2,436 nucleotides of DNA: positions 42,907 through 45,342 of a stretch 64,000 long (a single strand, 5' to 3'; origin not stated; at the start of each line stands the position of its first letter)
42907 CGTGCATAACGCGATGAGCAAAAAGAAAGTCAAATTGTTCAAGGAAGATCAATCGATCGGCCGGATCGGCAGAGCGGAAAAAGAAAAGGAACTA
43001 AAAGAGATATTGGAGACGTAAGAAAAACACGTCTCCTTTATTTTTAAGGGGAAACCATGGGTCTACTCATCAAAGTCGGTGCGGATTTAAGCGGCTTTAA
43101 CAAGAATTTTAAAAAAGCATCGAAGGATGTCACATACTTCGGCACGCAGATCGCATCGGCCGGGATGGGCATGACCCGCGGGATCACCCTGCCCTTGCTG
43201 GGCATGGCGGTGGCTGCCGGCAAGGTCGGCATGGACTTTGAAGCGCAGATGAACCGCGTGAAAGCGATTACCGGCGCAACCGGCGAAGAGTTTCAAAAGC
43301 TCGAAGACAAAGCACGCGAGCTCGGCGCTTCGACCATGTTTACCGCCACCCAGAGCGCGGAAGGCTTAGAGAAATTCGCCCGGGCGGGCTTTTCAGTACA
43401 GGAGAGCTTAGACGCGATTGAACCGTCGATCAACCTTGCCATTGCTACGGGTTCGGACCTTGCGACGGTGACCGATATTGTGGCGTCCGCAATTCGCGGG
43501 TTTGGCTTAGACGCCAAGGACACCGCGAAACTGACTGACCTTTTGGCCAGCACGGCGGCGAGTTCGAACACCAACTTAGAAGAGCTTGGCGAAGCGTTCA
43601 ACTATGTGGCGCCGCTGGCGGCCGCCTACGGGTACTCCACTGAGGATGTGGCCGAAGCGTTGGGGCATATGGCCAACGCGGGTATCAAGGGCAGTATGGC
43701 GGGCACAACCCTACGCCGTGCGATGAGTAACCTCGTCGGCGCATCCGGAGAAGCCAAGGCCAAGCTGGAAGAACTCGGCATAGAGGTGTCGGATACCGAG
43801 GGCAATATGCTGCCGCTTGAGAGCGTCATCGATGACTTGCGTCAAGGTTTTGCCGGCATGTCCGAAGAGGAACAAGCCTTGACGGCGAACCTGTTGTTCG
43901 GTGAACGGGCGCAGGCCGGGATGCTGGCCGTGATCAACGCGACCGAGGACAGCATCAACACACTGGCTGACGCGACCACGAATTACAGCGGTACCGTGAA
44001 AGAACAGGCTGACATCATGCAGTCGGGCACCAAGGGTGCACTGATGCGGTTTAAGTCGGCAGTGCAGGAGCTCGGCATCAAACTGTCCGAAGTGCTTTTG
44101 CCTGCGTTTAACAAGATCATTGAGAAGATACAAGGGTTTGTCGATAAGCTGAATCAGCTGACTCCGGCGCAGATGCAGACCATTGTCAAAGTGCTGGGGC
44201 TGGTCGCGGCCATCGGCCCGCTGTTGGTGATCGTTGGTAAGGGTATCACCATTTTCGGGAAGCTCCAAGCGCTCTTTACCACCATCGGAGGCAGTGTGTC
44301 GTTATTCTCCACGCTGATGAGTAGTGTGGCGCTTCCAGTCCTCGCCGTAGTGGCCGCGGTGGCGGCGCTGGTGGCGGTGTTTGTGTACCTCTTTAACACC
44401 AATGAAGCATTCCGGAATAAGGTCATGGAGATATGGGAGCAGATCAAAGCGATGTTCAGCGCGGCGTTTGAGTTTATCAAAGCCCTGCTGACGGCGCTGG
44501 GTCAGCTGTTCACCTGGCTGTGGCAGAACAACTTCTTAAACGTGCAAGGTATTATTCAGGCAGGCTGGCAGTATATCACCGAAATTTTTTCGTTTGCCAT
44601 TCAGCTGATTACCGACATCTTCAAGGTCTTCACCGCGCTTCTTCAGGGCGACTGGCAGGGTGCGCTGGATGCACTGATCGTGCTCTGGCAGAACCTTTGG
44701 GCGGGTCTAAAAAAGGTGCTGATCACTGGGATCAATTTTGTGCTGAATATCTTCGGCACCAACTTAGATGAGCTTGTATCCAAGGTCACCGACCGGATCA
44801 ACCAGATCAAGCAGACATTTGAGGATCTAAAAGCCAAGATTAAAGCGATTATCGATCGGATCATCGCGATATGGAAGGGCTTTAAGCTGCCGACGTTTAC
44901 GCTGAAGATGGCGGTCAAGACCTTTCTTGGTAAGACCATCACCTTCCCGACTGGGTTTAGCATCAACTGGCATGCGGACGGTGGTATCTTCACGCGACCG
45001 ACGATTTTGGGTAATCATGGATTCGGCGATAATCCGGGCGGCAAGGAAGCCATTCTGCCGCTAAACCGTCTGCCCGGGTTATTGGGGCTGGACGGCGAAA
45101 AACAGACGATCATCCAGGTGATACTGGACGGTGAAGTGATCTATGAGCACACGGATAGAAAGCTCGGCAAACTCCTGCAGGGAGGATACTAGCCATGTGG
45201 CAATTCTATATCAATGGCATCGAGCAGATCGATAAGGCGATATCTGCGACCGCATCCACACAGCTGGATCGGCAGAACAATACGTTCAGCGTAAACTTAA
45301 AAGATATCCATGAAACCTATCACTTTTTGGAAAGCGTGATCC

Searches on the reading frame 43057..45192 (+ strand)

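Call 22: search_protein_families(library=phrogs, proteins=[window:43057-45192:+], max_evalue=0.00001)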
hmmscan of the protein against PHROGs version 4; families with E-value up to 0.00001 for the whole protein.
window:43057-45192:+ (711 aa): 47 families (the best 25 are shown)
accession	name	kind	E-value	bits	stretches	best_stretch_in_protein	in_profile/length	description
phrog_1533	-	tail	1.3e-132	445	1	10-449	204-672/1688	tail length tape measure protein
phrog_1272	-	tail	9.1e-122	409.1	1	17-617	219-881/1606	tail length tape measure protein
phrog_991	-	tail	6e-106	356.7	1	7-614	248-835/1966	tail length tape measure protein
phrog_4704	-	tail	2.6e-102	344.5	1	10-405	171-564/625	tail length tape measure protein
phrog_19074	-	unknown function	3e-91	308.1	1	56-366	153-463/1384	-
phrog_28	-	tail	3.6e-88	298.4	1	30-577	259-710/1228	tail length tape measure protein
phrog_1293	-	tail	3.4e-87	294.5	1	12-420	136-558/1424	tail length tape measure protein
phrog_58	-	tail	1.5e-81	276.4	1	13-649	293-988/1544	tail length tape measure protein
phrog_9696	-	tail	1.1e-72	246.4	1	8-345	29-353/1415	tail length tape measure protein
phrog_5218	-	unknown function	4.1e-71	241.6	1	9-456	173-671/1599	-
phrog_5493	-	tail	1.4e-62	213.4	2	20-323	33-335/1102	tail length tape measure protein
phrog_167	-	tail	3.3e-62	211.7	2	14-443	247-614/1555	tail length tape measure protein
phrog_16692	-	unknown function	1.1e-61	210.5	1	28-367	144-501/1107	-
phrog_38390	-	tail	4.8e-44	151.7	1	5-449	6-451/1029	tail length tape measure protein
phrog_28420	-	tail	4.5e-38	131.9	1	57-358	57-345/906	tail length tape measure protein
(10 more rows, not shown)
